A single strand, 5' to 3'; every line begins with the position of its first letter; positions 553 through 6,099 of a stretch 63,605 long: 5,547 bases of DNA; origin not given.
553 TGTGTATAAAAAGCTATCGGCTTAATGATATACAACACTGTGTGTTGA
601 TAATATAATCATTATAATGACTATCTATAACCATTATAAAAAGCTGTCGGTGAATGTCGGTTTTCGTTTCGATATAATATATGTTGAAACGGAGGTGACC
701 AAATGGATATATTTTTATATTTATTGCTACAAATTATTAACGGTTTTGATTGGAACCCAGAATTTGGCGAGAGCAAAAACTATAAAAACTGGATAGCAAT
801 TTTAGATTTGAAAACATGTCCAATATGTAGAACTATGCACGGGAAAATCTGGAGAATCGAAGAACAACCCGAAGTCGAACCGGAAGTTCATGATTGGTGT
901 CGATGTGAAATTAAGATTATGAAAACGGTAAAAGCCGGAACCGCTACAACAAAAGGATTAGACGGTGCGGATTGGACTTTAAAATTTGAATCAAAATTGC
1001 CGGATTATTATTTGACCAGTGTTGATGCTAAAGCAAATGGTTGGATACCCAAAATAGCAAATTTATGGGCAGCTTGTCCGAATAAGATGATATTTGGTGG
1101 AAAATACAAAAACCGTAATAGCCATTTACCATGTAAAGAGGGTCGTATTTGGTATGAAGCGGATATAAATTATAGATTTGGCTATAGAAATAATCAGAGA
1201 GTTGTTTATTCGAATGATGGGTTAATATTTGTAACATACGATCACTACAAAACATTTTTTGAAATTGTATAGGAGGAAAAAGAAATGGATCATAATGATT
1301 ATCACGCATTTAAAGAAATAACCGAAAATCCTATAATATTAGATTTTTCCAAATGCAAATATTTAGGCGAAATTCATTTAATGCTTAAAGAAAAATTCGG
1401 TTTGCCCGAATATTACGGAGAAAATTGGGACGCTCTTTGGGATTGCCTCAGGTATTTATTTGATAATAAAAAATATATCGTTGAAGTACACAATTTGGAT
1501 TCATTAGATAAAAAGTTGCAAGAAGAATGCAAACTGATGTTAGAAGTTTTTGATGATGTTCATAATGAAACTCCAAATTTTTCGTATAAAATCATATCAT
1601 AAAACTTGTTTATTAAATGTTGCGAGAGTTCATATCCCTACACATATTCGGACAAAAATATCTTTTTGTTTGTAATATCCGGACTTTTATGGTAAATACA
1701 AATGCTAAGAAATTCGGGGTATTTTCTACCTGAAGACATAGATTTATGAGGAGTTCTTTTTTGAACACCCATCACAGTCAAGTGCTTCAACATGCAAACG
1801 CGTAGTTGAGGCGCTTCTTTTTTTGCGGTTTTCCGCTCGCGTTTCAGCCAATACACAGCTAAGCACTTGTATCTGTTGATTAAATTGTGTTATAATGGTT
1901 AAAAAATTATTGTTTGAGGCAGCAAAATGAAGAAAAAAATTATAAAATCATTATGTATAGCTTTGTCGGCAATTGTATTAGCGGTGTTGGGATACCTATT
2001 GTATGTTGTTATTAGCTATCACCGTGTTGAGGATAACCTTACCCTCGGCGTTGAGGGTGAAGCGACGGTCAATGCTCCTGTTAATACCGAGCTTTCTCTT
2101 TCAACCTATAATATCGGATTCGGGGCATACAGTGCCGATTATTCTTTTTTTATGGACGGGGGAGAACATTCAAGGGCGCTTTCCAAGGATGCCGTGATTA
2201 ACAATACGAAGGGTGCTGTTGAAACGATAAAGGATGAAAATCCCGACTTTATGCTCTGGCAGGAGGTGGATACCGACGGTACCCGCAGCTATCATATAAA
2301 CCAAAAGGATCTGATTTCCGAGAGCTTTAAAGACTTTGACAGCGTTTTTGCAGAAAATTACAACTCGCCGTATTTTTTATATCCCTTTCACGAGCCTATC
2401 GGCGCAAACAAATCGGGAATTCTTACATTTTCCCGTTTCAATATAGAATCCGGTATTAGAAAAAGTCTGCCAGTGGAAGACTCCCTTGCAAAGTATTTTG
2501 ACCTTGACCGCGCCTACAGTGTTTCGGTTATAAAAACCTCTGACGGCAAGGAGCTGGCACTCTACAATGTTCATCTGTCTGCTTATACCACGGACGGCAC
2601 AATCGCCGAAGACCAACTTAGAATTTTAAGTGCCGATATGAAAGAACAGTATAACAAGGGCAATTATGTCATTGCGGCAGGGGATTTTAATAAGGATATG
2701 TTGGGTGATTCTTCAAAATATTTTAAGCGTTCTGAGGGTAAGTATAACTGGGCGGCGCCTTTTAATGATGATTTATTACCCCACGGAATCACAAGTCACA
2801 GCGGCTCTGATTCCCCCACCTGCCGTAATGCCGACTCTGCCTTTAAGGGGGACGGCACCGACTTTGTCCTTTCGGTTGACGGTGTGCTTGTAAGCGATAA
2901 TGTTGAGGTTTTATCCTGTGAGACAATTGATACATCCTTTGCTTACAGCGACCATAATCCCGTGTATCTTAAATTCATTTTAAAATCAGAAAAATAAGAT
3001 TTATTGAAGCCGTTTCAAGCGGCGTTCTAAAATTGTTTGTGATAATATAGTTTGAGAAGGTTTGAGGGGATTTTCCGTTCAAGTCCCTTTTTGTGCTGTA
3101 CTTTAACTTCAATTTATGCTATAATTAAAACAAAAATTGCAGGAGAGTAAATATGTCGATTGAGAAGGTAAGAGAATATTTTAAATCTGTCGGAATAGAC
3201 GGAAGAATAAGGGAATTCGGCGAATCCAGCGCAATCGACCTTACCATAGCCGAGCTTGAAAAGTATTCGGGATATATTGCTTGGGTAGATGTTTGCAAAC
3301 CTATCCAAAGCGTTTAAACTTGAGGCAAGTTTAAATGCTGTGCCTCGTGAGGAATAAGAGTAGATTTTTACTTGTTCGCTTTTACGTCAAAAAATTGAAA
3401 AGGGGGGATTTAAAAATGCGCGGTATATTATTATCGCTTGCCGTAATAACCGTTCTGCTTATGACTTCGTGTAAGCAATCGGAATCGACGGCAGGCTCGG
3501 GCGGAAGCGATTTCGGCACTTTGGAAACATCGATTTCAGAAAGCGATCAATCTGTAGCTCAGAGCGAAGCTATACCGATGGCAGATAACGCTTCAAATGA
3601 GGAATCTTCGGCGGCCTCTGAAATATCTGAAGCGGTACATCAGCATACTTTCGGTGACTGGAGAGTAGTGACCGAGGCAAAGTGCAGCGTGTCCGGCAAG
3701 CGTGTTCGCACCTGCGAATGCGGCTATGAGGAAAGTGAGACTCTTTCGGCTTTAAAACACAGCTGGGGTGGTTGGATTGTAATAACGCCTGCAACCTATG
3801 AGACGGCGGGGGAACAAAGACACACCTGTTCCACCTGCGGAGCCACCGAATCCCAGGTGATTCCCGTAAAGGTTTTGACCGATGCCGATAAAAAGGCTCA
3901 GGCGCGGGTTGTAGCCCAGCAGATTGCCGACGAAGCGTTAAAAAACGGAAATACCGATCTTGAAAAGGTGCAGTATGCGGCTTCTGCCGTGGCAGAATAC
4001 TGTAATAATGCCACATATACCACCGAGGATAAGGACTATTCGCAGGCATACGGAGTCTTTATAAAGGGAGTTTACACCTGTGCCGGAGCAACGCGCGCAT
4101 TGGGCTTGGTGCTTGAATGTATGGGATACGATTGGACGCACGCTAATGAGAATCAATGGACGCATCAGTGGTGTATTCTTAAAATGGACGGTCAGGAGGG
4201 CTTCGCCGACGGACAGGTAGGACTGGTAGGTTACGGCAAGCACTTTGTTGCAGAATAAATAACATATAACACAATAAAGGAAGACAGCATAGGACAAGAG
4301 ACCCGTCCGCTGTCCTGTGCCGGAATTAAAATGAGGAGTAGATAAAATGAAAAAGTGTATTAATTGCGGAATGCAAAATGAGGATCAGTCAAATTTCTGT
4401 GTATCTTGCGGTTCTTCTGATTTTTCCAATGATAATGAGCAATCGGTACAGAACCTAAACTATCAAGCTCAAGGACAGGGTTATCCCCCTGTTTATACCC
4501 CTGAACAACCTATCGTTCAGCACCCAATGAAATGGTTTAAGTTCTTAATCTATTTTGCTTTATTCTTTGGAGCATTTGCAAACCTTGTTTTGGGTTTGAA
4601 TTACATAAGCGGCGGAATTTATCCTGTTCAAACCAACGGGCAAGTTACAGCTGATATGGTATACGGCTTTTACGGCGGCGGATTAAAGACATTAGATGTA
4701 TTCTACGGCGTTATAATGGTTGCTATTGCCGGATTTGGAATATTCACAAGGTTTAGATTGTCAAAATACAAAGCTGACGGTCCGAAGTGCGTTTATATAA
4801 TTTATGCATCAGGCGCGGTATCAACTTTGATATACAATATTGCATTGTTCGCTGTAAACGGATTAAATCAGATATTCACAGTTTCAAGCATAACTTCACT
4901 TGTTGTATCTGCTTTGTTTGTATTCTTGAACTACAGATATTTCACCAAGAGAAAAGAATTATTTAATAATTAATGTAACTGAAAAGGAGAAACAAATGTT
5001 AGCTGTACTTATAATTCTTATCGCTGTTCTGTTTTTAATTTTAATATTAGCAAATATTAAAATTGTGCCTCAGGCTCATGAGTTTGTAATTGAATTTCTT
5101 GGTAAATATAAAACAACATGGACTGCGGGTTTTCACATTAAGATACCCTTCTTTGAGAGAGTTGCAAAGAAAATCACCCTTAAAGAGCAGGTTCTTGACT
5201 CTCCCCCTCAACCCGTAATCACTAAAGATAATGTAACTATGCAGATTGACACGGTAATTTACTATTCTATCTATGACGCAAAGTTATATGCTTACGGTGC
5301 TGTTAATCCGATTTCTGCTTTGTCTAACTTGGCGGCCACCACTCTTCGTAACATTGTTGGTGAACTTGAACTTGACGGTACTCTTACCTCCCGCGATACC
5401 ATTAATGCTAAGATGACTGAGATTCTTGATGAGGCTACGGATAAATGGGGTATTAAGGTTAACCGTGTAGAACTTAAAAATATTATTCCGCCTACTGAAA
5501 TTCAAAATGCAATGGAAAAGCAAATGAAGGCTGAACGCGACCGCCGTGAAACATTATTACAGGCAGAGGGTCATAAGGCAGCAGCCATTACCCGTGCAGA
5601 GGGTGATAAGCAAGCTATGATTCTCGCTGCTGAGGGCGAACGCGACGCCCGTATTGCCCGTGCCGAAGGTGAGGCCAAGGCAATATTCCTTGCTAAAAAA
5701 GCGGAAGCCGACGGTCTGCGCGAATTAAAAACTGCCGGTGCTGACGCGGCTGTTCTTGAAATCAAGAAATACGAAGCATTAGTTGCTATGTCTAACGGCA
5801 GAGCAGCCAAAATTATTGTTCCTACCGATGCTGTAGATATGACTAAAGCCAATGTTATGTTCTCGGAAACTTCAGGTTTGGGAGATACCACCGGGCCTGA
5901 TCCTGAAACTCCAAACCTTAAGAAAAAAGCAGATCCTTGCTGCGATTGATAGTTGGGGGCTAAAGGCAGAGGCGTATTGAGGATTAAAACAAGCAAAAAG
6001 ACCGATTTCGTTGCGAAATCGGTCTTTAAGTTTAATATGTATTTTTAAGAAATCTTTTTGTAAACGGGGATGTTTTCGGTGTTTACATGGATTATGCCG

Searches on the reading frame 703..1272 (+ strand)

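Call 65: search_protein_families(library=pfam, proteins=[window:703-1272:+], max_evalue=0.01)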
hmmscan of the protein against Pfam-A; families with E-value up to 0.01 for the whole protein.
window:703-1272:+ (189 aa): 2 families
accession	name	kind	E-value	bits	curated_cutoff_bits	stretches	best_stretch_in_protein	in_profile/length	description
PF00545.25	Ribonuclease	-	1.9e-09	38.4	24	1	98-187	12-96/98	ribonuclease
PF04233.19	Phage_Mu_F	-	1.2e-07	32.9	29.6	1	24-70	62-111/112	Phage Mu protein F like protein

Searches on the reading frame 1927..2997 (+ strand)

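Call 65: search_protein_families(library=pfam, proteins=[window:1927-2997:+], max_evalue=0.01)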
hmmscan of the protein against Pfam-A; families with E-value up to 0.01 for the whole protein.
window:1927-2997:+ (356 aa): 1 family
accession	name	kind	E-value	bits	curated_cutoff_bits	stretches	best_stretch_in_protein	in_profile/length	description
PF03372.29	Exo_endo_phos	-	6.8e-10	39.5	24.5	1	60-343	2-225/225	Endonuclease/Exonuclease/phosphatase family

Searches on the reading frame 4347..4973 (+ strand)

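Call 65: search_protein_families(library=pfam, proteins=[window:4347-4973:+], max_evalue=0.01)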
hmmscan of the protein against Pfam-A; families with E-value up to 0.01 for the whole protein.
window:4347-4973:+ (208 aa): 3 families
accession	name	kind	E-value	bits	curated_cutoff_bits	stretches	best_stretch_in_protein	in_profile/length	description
PF13240.11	Zn_Ribbon_1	-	4.2e-05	23.6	25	1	3-23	1-21/23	zinc-ribbon domain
PF13248.11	Zn_ribbon_3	-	0.0034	17.2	27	1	1-23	2-24/26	zinc-ribbon domain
PF12773.13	DZR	-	0.004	17.7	27.3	1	4-22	1-19/45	Double zinc ribbon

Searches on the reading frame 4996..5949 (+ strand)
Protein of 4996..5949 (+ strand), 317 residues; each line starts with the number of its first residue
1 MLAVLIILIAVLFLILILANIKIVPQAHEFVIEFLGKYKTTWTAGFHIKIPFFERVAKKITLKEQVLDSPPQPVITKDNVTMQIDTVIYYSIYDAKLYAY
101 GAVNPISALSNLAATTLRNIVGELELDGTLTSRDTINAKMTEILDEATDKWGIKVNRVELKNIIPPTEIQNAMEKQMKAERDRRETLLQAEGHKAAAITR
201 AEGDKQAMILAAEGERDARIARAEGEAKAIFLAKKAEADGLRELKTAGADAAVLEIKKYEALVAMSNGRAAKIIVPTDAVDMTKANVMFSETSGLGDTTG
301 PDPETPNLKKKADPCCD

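Call 65: search_protein_families(library=pfam, proteins=[window:4996-5949:+], max_evalue=0.01)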
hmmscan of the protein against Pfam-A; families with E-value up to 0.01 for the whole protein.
window:4996-5949:+ (317 aa): 2 families
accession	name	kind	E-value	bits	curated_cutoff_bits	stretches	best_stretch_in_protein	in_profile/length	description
PF01145.31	Band_7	-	3.9e-36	125.2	23.6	1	22-193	1-175/176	SPFH domain / Band 7 family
PF13421.11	Band_7_1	-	0.0051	16.9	24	1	110-178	138-208/211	SPFH domain-Band 7 family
